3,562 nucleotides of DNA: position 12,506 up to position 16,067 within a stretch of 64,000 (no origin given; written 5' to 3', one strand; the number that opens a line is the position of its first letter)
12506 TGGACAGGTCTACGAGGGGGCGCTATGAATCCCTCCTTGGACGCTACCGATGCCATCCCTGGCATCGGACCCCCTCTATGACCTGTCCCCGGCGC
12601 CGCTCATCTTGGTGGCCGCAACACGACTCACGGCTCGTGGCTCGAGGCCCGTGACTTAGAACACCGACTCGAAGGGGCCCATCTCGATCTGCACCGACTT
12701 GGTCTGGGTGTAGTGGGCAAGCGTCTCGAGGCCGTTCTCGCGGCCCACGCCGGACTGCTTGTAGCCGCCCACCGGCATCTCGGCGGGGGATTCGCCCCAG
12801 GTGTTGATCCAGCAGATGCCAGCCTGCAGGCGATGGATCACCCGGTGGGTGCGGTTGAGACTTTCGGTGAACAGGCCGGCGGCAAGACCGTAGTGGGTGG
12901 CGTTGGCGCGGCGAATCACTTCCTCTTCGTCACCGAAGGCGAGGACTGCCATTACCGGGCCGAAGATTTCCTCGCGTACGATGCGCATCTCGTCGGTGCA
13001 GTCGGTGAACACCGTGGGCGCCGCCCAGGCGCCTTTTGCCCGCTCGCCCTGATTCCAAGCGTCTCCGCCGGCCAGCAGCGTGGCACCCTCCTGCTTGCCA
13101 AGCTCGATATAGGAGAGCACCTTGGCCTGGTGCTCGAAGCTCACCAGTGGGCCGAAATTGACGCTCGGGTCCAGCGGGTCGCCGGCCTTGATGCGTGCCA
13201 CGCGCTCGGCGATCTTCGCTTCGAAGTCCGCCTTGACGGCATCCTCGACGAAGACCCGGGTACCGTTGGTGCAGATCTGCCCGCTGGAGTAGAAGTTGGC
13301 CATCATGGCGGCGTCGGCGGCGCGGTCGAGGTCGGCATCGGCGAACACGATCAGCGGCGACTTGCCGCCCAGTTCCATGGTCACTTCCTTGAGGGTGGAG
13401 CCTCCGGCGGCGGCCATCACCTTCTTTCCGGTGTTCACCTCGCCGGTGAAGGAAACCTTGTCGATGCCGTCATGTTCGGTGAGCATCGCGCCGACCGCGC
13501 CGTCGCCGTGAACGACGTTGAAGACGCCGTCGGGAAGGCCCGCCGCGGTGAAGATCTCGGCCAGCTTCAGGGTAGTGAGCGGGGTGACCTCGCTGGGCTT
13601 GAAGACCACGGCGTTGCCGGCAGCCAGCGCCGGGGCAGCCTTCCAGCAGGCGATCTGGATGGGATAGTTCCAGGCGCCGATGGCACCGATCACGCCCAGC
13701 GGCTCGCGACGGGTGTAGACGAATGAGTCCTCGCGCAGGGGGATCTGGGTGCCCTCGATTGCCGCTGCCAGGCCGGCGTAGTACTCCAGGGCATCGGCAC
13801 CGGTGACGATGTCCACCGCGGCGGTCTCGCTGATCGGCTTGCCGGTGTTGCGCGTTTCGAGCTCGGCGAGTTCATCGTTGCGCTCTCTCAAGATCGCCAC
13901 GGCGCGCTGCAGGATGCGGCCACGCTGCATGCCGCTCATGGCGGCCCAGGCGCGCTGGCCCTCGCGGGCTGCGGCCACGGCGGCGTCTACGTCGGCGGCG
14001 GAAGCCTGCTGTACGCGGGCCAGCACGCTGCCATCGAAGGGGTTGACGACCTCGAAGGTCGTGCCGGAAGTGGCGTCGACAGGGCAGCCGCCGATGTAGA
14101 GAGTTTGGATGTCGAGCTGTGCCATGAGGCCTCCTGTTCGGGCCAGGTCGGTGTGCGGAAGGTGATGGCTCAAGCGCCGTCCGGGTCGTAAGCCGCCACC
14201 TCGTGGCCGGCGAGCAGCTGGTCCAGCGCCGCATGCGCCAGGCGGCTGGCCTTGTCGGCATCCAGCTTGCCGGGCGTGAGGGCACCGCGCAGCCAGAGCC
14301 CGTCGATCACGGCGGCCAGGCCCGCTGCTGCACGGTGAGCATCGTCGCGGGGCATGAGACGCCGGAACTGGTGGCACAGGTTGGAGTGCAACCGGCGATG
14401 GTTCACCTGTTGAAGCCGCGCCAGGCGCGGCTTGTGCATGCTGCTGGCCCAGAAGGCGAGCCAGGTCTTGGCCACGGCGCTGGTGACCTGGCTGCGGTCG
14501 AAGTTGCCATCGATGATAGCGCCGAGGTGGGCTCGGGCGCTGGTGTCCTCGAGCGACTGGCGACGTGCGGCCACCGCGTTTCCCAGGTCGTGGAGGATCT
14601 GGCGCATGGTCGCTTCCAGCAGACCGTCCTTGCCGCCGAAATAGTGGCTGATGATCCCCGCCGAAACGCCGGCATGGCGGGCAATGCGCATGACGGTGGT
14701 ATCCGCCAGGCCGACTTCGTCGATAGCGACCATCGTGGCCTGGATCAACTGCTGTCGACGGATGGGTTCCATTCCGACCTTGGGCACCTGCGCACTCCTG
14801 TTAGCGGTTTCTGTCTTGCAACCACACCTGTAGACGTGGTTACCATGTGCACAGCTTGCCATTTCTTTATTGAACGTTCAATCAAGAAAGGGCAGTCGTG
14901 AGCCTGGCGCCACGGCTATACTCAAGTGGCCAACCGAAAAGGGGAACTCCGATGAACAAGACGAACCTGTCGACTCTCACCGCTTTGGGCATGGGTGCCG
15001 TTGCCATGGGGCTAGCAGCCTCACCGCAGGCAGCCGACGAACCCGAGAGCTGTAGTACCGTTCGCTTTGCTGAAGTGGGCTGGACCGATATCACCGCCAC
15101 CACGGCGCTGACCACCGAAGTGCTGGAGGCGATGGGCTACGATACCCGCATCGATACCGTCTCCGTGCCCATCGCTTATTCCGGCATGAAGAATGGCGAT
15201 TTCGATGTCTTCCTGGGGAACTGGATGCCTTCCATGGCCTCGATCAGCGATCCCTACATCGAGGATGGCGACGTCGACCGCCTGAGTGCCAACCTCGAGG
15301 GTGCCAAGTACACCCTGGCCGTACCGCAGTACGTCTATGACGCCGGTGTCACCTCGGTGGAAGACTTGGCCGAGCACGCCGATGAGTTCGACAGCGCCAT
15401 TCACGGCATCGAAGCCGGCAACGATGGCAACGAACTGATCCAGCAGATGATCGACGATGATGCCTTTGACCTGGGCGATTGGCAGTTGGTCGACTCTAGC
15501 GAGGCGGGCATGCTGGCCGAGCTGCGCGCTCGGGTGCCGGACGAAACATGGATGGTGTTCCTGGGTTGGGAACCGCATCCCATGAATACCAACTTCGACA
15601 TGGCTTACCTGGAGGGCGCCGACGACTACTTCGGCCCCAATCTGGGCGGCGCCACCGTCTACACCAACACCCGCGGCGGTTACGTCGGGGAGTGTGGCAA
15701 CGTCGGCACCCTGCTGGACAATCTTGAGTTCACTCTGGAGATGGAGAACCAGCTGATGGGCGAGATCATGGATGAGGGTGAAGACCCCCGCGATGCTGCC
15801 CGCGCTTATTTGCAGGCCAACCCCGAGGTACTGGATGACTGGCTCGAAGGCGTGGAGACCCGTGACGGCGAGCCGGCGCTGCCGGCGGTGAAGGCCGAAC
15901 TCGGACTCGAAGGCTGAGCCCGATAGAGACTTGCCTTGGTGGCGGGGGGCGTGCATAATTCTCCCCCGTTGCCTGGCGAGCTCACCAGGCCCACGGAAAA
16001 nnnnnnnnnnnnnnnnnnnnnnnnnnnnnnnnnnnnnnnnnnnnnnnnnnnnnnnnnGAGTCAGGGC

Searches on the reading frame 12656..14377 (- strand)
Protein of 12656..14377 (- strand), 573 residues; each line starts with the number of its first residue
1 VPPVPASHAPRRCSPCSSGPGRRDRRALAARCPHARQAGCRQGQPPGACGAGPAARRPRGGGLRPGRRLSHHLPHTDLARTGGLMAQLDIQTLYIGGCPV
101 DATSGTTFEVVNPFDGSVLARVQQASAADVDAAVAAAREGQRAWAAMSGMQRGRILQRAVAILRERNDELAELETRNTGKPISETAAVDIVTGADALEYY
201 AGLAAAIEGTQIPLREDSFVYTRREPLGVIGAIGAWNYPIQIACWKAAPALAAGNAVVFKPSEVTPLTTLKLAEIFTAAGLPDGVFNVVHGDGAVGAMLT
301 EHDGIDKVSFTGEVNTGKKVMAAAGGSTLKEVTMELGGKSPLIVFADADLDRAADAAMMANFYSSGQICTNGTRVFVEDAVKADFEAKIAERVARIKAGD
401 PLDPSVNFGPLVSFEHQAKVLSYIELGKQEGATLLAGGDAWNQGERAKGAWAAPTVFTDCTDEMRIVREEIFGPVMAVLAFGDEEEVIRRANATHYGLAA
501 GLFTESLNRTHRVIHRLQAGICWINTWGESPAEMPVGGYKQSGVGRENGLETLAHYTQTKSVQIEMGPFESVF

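Call 9: search_protein_families(library=pfam, proteins=[window:12656-14377:-], max_evalue=0.00001)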
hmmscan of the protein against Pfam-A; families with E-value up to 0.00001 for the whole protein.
window:12656-14377:- (573 aa): 1 family
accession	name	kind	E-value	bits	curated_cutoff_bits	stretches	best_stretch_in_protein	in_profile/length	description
PF00171.27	Aldedh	-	4.7e-178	592.9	23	1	102-562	4-461/461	Aldehyde dehydrogenase family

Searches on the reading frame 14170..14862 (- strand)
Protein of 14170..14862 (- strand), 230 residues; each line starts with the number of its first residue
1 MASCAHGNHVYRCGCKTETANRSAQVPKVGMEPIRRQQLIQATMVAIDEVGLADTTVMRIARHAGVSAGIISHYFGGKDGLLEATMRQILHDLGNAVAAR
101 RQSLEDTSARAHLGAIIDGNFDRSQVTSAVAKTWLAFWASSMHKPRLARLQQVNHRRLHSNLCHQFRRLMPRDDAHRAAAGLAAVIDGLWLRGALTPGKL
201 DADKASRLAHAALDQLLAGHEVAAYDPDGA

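Call 9: search_protein_families(library=pfam, proteins=[window:14170-14862:-], max_evalue=0.00001)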
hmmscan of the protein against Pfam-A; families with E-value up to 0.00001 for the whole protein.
window:14170-14862:- (230 aa): 2 families
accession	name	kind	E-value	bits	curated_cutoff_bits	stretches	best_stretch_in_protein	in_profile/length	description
PF13977.11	TetR_C_6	-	3.6e-32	111.4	27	1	110-217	2-114/115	BetI-type transcriptional repressor, C-terminal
PF00440.29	TetR_N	-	3.2e-12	46.5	24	1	39-84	1-46/47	Bacterial regulatory proteins, tetR family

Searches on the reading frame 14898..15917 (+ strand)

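Call 9: search_protein_families(library=pfam, proteins=[window:14898-15917:+], max_evalue=0.00001)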
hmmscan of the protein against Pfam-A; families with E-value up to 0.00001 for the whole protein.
window:14898-15917:+ (339 aa): 1 family
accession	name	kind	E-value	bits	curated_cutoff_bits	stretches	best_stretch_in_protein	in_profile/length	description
PF04069.17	OpuAC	-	5.1e-57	193.9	21.2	1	54-306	2-256/257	Substrate binding domain of ABC-type glycine betaine transport system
